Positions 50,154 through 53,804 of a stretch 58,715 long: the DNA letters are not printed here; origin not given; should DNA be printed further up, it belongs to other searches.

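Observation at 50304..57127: Tandem giant exported PNGase/transglutaminase-fold paralogs with a Cys-His-Gln variant triad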

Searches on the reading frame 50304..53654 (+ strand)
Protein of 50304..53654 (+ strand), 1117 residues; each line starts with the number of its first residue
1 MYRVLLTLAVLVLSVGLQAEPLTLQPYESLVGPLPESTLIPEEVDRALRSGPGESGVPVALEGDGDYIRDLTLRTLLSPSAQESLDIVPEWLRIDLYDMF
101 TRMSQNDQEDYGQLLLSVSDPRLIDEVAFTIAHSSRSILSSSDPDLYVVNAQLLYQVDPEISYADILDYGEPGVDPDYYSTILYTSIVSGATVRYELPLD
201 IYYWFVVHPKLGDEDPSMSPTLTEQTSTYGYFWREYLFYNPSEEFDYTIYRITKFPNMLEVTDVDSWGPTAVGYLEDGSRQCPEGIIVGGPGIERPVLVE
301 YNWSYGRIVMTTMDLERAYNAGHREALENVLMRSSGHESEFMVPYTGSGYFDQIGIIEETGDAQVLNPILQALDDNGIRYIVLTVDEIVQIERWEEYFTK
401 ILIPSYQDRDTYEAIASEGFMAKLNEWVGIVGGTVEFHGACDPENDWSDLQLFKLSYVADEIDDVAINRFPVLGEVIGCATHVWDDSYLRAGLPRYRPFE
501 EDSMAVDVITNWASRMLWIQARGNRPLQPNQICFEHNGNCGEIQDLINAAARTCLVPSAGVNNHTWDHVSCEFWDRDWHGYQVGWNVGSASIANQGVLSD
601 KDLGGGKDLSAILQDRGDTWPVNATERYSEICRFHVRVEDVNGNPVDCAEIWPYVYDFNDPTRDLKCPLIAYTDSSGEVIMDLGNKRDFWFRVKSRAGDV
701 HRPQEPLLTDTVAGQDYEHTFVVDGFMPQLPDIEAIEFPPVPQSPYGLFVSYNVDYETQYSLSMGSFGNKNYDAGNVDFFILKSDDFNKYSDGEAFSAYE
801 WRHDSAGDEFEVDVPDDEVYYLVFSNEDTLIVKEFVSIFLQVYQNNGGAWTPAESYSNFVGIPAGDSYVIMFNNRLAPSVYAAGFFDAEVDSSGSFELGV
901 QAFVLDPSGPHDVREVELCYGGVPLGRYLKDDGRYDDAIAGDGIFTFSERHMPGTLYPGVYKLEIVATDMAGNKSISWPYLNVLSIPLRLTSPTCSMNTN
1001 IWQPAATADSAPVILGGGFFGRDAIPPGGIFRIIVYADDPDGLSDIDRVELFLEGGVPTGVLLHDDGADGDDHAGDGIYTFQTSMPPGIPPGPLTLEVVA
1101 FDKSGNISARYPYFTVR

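Call 3: search_protein_families(library=pfam, proteins=[window:50304-53654:+], max_evalue=1)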
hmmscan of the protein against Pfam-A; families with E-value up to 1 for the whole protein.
window:50304-53654:+ (1117 aa): 3 families
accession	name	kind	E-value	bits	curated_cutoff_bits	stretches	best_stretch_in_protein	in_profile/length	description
PF01841.26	Transglut_core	-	0.0022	18.7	23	1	503-575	15-98/108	Transglutaminase-like superfamily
PF19077.6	Big_13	-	0.035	15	27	0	942-977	61-93/102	Bacterial Ig-like domain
PF23384.1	DUF7098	-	0.22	12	27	0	681-737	18-73/81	Family of unknown function (DUF7098)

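Call 5: search_protein_families(library=ncbifam, proteins=[window:50304-53654:+], max_evalue=1)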
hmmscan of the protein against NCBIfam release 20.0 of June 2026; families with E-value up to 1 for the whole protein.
window:50304-53654:+ (1117 aa): 6 families
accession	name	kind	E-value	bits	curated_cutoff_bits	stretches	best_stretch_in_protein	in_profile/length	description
NF041940.1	choice_anch_X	domain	2.4e-09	36.7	25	2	1063-1080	3-20/37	choice-of-anchor X domain-containing protein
NF033510.3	Ca_tandemer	repeat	0.0041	17.5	50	0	935-975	55-96/96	Ca2+-stabilized repeat-containing adhesin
NF047446.1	barrel_OmpL47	domain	0.011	16.2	40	0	958-975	42-59/68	OmpL47-type beta-barrel domain-containing protein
TIGR03503.1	TIGR03503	hypoth_equivalog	0.02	13.9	305.6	1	930-1010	158-234/374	TIGR03503 family protein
NF045545.1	HAH_0734_fam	hypoth_equivalog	0.029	14.6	80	1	688-737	25-73/82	HAH_0734 family protein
NF045818.1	Neo-PentlctneDsynPtlE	equivalog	0.12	10.5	1100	1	319-355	408-444/587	neopentalenolactone/pentalenolactone D synthase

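Call 6: search_solved_structures(query=window:50304-53654:+, max_evalue=10, show_alignments=3)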
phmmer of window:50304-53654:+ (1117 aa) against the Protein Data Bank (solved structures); distinct sequences matched with E-value up to 10: 1.
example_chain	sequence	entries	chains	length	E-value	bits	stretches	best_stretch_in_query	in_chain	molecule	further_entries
7kmx_a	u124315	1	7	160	0.35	11.9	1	907-971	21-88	Minor capsid protein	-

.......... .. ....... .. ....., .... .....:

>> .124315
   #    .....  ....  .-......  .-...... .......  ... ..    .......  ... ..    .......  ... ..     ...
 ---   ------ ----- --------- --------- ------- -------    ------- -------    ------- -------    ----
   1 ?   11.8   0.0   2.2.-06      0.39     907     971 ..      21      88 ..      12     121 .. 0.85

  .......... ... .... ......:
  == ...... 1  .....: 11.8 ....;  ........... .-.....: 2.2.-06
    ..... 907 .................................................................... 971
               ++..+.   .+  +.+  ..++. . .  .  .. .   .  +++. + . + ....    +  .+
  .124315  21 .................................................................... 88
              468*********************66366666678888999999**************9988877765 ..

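Call 7: find_homologous_proteins(query=window:50304-53654:+, max_evalue=0.001)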
Query window:50304-53654:+ (1117 aa): 39 proteins with E <= 0.001 among 8000 candidates.
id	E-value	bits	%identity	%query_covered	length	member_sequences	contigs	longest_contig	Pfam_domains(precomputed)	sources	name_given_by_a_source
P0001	0.0e+0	2623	100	100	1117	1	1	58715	-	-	-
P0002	0.0e+0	2214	85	100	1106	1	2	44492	-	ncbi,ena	-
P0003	0.0e+0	2075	79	100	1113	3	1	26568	-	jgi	-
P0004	0.0e+0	2029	77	100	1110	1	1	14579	-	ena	-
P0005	0.0e+0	1941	73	98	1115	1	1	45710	-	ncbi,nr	ncbi:MAG: hypothetical protein JW759_01405 [Candidatus Coatesbacteria bacterium]|nr:hypothetical pro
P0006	0.0e+0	1808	68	100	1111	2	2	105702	-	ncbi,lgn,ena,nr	ncbi:MAG TPA: hypothetical protein VM163_08025 [bacterium]|nr:hypothetical protein [bacterium]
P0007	0.0e+0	1806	68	100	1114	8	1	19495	-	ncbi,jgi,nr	ncbi:MAG: hypothetical protein DRH70_00420 [Candidatus Coatesbacteria bacterium]|nr:MAG: hypothetica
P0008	0.0e+0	1669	64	100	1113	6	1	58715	-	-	-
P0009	0.0e+0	1667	64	100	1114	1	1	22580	PF19077.7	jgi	-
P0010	0.0e+0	1618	62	100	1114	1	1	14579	-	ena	-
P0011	0.0e+0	1595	62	100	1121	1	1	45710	-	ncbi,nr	ncbi:MAG: hypothetical protein JW759_01410 [Candidatus Coatesbacteria bacterium]|nr:hypothetical pro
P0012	0.0e+0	1532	65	90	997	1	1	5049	-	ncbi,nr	ncbi:hypothetical protein J7M28_07090, partial [bacterium]|nr:hypothetical protein [bacterium]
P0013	0.0e+0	1483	58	100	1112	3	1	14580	PF01841.26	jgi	-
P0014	0.0e+0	1479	59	94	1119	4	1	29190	PF01841.26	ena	-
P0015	0.0e+0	1407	58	95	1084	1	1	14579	PF01841.26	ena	-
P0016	0.0e+0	1375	55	100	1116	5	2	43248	PF01841.26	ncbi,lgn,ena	-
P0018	0.0e+0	1345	54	100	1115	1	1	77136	PF01841.26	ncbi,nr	ncbi:MAG: hypothetical protein JW759_00585 [Candidatus Coatesbacteria bacterium]|nr:hypothetical pro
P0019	0.0e+0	1335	53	100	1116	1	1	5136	PF01841.26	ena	-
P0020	0.0e+0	1315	54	100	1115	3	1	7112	PF01841.26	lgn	-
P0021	0.0e+0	1304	54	100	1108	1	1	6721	PF01841.26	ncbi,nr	ncbi:MAG: transglutaminase domain-containing protein [Candidatus Coatesbacteria bacterium]|nr:transg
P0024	6.0e-282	957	52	76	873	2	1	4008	PF01841.26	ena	-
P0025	1.4e-167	578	34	94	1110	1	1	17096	PF01841.26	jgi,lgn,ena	-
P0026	1.4e-164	568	35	93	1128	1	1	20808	PF01841.26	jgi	-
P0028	7.7e-149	516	33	93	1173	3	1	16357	PF01841.26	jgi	-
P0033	3.0e-63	232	31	56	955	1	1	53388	-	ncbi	-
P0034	1.9e-50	190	40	17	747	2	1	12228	PF18962.8,PF13860.13,PF01841.26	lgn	-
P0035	1.2e-43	168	40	14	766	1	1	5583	PF01841.26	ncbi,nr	ncbi:MAG: hypothetical protein KFH87_11085 [Bacteroidetes bacterium]|nr:hypothetical protein [Bacter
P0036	2.4e-43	167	30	30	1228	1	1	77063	PF17957.8,PF01841.26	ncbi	ncbi:MAG: Ig-like domain-containing protein [Thermoplasmatota archaeon]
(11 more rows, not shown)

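Call 24: find_encoding_contigs(protein=P0004, flank=10000, max_places=3)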
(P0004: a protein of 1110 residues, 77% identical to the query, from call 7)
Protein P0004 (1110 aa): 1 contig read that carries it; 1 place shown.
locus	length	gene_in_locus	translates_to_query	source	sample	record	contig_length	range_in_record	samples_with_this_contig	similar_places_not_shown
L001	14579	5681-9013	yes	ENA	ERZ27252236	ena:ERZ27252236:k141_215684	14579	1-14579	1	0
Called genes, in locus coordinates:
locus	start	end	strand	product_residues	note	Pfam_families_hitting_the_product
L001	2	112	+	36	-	?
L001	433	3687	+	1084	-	PF01841:Transglut_core (faint)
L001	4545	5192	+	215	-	-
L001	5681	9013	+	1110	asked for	-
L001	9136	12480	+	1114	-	-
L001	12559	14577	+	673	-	?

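Call 25: find_encoding_contigs(protein=P0006, flank=10000, max_places=3)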
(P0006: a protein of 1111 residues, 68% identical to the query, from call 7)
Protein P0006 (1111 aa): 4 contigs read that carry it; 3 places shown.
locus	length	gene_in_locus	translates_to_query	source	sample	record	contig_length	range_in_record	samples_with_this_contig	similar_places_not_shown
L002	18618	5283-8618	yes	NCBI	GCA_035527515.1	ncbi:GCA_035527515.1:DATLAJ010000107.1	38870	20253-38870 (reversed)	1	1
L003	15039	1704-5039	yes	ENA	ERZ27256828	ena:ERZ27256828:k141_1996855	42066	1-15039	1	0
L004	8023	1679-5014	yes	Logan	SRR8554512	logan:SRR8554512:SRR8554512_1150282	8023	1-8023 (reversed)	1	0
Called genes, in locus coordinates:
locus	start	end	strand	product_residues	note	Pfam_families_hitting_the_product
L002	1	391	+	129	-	?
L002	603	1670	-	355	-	PF14238:DUF4340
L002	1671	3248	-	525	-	PF23357:DUF7088, PF09822:ABC_transp_aux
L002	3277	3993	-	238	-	PF12679:ABC2_membrane_2, PF13346:ABC2_membrane_5 (weak), PF12730:ABC2_membrane_4 (weak), PF12698:ABC2_membrane_3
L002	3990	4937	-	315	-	PF00005:ABC_tran, PF13304:AAA_21 (faint)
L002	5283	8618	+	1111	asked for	-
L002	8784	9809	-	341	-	PF03102:NeuB, PF08666:SAF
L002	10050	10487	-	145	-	PF02410:RsfS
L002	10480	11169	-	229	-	PF01467:CTP_transf_like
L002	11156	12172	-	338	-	PF01018:GTP1_OBG, PF02421:FeoB_N, PF01926:MMR_HSR1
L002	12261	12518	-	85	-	PF01016:Ribosomal_L27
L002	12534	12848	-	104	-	PF00829:Ribosomal_L21p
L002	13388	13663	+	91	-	-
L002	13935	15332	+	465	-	PF13742:tRNA_anti_2, PF01336:tRNA_anti-codon, PF02601:Exonuc_VII_L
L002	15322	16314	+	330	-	PF01180:DHO_dh, PF01207:Dus (faint), PF03060:NMO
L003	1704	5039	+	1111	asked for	-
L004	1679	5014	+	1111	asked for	-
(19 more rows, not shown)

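Call 28: predict_structure(alignment_id=A1)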
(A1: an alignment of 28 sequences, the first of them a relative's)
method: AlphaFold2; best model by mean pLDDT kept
length: 1117 residues; sequences in the alignment: 28
mean_pLDDT: 78.9   pTM: 0.69
mean pLDDT of the five models: 78.9, 76.7, 76.2, 74.2, 70.4
residues with pLDDT >= 90: 330; 70-90: 556; 50-70: 126; < 50: 105
segments of 3 or more residues with pLDDT < 50: 15-64, 211-214, 220-232, 520-539, 986-997, 1004-1006
pLDDT, mean of each block of 10 residues (from residue 1): 67 48 26 22 21 23 59 80 92 88 90 94 92 82 81 89 93 88 93 93 84 52 42 64 64 63 68 75 75 77 82 89 84 70 74 89 90 91 91 84 93 91 84 85 88 86 80 88 92 83 92 72 45 43 75 89 83 93 80 89 85 81 92 97 94 91 90 93 93 95 91 96 92 88 83 92 72 88 89 91 93 85 94 92 85 88 91 79 80 84 79 85 84 78 85 81 85 77 49 45 53 72 57 79 83 70 77 79 64 73 77 78
secondary structure, 60 per line:
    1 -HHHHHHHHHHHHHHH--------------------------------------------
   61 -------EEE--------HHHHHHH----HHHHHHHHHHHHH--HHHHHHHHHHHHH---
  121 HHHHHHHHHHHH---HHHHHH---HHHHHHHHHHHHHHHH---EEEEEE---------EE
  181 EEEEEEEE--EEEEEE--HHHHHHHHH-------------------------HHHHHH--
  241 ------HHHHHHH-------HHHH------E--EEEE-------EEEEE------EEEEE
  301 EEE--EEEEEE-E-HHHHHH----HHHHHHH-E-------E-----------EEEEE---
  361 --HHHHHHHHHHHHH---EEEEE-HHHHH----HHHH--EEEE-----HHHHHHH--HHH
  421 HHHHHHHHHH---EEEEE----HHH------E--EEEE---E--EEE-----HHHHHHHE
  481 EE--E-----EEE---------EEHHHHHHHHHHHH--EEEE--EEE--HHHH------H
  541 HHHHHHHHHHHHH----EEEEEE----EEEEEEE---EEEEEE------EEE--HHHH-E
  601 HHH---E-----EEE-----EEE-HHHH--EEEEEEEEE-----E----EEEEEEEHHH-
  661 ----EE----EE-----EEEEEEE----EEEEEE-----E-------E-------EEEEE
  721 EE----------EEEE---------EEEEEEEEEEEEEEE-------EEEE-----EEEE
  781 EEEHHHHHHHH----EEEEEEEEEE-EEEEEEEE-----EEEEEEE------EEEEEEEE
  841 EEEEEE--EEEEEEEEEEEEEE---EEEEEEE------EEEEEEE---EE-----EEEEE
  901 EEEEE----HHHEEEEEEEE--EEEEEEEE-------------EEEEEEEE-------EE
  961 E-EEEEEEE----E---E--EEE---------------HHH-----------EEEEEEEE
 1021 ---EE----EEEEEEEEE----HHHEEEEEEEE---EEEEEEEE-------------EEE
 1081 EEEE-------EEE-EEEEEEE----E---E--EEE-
elements in order (helices of 4 or more, strands of 3 or more residues): H2-16 E68-70 H79-85 H90-102 H105-117 H121-132 H136-141 H145-160 E164-169 E179-188 E191-196 H199-207 H233-238 H247-253 H261-264 E274-277 E285-289 E296-303 E306-311 H315-320 H325-331 E353-357 H363-375 E379-383 H385-389 H394-397 E400-403 H409-415 H418-430 E434-438 E455-458 E465-467 H473-479 E480-482 E491-493 H505-516 E519-522 E525-527 H530-533 H540-553 E558-563 E568-574 E578-583 E590-592 H595-598 E613-615 E621-623 H625-628 E631-639 E650-656 E678-684 E689-694 E716-722 E733-736 E746-760 E768-771 E777-783 H784-791 E796-805 E807-814 E820-826 E833-846 E849-862 E866-872 E879-885 E896-905 E913-920 E923-930 E944-951 E959-961 E963-969 E981-983 E1013-1020 E1030-1038 E1046-1053 E1057-1064 E1078-1084 E1092-1094 E1096-1102 E1114-1116

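Call 30: search_protein_representatives(alignment_id=A1)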
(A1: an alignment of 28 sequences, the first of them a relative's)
Query: 28 sequences, 1115 profile positions. Proteins with E-value up to 0.001 (for the whole library): 3067; up to 1e-10: 1373; up to 1e-30: 628. The best 150 are listed.
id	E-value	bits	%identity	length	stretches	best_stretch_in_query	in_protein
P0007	0.0e+00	1790.3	-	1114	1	1-1115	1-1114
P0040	0.0e+00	1247.2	-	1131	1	1-1115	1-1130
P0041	0.0e+00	1200.0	-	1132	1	2-1114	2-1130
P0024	0.0e+00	1194.6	-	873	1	4-852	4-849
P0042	0.0e+00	1134.4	-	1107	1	5-1114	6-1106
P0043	0.0e+00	1076.3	-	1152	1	27-1115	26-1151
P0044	8.6e-254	861.3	-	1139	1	61-1114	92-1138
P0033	2.1e-239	813.6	-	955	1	6-873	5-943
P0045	2.1e-228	777.2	-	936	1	78-965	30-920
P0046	1.5e-225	767.7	-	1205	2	65-866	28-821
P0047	2.8e-219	747.0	-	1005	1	68-982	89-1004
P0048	7.2e-213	725.8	-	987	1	53-868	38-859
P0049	2.1e-208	710.9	-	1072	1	58-866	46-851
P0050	2.8e-198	677.4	-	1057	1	67-837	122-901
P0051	1.6e-194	665.0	-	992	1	67-840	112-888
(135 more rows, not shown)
